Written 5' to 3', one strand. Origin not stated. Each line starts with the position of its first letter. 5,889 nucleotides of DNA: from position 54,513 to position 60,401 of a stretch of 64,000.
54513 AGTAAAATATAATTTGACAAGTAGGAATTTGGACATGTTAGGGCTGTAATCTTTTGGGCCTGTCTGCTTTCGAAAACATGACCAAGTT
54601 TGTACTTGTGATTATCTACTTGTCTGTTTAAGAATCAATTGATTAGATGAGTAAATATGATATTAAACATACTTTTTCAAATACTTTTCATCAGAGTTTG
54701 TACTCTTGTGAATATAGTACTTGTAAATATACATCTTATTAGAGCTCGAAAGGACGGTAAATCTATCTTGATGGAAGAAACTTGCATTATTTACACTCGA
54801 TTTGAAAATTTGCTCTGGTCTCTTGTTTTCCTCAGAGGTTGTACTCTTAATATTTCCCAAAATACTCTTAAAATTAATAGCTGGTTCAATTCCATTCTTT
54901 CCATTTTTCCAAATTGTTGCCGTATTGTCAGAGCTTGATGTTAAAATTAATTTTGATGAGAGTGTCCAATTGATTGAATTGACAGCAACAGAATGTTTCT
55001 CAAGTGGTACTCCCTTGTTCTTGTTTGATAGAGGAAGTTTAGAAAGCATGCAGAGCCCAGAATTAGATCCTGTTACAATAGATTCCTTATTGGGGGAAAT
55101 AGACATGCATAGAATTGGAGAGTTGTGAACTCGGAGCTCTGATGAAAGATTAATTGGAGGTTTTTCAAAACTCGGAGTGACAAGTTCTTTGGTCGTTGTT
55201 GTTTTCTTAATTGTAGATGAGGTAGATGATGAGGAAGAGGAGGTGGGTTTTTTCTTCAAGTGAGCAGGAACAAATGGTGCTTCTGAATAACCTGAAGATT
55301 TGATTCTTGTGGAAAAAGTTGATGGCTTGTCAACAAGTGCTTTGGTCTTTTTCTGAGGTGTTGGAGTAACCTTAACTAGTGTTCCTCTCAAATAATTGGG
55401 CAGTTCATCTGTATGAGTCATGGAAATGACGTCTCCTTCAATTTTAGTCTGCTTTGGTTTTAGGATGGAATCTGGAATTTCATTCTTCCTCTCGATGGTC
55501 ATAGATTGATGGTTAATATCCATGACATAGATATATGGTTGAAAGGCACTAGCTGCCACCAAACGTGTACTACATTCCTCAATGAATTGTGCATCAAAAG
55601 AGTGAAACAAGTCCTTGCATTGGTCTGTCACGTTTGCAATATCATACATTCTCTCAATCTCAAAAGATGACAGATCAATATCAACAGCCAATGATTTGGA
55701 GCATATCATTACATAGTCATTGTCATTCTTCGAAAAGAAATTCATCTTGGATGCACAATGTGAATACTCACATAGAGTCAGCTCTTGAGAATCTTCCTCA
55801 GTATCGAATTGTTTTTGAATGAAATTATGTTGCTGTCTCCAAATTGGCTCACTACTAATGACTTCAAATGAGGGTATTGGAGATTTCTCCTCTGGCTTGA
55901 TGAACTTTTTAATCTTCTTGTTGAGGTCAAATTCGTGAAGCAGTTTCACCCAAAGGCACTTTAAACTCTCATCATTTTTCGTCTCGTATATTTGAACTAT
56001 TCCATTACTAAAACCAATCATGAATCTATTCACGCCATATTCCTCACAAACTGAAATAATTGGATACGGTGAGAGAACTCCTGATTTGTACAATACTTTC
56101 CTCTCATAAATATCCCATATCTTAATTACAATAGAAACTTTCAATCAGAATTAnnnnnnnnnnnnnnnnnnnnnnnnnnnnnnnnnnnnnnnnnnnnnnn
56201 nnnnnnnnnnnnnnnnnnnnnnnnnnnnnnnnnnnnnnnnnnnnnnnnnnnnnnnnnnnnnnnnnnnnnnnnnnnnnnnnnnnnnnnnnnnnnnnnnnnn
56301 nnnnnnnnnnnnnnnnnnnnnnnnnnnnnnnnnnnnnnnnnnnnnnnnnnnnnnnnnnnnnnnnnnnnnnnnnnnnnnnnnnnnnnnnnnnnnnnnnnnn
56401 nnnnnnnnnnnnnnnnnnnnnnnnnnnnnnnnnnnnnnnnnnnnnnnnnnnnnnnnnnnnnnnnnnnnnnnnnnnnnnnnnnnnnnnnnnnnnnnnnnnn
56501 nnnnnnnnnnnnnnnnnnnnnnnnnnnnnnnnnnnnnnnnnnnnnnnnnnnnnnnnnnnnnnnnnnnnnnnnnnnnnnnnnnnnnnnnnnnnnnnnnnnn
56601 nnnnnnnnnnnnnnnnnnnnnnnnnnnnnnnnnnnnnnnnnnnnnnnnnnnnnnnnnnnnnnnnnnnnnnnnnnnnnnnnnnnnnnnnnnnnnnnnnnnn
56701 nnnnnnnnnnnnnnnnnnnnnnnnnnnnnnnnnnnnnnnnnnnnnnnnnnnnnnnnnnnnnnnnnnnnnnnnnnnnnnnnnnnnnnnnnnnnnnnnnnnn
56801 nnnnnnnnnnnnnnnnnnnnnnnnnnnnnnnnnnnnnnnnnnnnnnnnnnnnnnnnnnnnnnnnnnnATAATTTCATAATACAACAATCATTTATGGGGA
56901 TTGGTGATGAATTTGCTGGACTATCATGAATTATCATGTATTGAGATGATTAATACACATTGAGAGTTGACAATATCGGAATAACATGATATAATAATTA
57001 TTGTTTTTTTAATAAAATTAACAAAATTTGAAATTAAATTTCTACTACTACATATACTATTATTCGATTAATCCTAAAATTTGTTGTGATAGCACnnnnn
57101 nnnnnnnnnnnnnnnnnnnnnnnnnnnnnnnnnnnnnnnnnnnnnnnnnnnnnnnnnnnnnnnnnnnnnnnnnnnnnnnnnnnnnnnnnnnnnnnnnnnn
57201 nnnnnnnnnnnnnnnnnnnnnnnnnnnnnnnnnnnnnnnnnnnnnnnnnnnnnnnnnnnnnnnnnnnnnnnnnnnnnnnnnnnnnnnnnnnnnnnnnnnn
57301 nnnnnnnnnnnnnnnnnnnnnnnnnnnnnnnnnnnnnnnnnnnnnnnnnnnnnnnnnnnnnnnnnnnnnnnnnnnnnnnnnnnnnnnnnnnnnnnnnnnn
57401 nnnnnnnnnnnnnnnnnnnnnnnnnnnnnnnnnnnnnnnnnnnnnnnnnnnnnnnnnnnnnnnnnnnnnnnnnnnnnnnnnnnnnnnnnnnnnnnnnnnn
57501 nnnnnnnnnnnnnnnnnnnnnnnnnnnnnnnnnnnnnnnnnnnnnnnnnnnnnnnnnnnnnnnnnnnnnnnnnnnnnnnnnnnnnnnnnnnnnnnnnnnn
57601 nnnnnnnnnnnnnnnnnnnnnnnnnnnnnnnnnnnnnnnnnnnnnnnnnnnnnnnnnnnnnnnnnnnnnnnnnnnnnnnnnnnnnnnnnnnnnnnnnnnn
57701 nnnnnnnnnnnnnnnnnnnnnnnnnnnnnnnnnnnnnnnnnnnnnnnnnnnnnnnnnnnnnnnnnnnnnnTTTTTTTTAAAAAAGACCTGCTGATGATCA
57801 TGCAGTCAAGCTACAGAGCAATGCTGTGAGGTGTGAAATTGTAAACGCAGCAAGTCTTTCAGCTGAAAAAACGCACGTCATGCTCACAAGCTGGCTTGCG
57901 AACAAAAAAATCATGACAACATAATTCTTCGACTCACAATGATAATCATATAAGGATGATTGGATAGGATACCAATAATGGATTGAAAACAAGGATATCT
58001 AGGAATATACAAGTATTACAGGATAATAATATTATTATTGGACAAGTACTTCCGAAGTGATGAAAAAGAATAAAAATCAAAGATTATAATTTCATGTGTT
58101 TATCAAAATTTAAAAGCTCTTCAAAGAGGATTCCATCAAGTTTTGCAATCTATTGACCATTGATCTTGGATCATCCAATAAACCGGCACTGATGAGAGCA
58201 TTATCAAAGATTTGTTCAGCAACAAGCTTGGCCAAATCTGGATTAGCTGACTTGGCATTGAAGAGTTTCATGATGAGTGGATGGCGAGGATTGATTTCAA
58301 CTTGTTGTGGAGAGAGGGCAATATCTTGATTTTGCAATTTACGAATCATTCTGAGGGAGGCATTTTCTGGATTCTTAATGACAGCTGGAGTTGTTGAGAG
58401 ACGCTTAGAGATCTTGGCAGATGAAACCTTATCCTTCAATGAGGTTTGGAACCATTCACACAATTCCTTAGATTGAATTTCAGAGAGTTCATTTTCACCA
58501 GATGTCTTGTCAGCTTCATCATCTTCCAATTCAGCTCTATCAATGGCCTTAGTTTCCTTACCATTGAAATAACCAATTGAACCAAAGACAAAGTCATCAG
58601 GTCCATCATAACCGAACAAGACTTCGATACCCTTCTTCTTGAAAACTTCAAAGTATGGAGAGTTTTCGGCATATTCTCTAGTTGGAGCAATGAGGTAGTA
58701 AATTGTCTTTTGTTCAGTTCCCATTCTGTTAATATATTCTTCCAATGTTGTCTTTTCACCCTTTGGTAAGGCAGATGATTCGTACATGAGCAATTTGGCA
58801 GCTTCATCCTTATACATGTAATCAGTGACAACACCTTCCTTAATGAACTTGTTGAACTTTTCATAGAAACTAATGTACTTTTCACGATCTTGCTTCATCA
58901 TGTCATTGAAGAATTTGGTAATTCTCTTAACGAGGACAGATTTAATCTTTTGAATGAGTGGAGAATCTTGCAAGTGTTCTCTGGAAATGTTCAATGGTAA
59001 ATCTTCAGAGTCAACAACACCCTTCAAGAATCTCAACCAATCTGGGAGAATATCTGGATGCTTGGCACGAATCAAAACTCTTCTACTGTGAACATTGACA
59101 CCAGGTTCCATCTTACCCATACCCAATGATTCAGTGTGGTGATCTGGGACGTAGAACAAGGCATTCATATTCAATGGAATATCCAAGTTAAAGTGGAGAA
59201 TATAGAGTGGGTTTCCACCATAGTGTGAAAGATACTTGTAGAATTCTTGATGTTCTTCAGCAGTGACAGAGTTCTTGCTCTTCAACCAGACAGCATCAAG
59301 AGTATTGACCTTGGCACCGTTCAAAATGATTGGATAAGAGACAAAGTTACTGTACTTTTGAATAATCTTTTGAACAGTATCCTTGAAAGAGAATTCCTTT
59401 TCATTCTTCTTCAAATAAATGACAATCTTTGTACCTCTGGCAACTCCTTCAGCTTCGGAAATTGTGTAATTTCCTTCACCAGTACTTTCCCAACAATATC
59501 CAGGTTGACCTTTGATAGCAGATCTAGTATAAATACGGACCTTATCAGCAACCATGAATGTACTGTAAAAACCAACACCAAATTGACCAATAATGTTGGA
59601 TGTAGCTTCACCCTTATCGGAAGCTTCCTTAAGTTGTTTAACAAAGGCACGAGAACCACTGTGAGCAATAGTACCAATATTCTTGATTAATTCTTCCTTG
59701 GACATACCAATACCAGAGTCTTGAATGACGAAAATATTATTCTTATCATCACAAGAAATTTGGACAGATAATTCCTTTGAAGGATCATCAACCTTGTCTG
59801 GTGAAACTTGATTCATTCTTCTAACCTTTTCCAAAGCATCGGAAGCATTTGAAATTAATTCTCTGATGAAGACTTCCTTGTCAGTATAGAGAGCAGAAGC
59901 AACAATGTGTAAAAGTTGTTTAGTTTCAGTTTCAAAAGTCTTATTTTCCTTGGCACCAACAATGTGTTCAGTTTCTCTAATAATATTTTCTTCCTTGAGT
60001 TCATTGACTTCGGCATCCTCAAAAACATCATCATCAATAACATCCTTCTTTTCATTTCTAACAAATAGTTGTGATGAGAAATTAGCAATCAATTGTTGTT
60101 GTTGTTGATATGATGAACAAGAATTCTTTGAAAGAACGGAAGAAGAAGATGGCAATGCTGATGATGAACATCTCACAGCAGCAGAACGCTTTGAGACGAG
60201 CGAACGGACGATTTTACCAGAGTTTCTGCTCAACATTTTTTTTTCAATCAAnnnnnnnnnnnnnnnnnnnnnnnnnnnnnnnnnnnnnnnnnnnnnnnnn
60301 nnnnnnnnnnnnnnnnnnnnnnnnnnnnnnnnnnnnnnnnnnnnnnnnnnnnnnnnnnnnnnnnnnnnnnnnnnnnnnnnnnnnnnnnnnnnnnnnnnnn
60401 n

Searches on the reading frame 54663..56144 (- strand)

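Call 68: search_protein_families(library=pfam, proteins=[window:54663-56144:-], max_evalue=0.00001)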
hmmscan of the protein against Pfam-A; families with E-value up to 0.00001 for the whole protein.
window:54663-56144:- (493 aa): 5 families
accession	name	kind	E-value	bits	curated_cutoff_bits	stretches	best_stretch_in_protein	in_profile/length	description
PF00400.38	WD40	-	3e-08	34.3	27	0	381-412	7-38/39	WD domain, G-beta repeat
PF24807.1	WD40_CDC20-Fz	-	3.1e-08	33.7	200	1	333-427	85-175/292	CDC20/Fizzy WD40 domain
PF23414.1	Beta-prop_EML_2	-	2.2e-07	31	90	0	302-413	44-152/266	Echinoderm microtubule-associated protein second beta-propeller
PF24814.1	WD40_Prp19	-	5.6e-07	29.3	320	1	342-425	7-87/281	Prp19 WD40 domain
PF25173.1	Beta-prop_WDR3_1st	-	2e-06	28.1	154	0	335-413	65-141/184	WDR3 first beta-propeller domain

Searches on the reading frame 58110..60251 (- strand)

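Call 68: search_protein_families(library=pfam, proteins=[window:58110-60251:-], max_evalue=0.00001)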
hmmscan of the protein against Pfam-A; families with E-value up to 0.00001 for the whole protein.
window:58110-60251:- (713 aa): 2 families
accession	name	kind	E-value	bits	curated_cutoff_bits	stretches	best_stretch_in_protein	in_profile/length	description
PF00183.23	HSP90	-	1.5e-96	324.9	24.4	1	314-711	81-491/518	Hsp90 protein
PF13589.12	HATPase_c_3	-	4e-10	40.3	25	1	126-244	4-94/137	Histidine kinase-, DNA gyrase B-, and HSP90-like ATPase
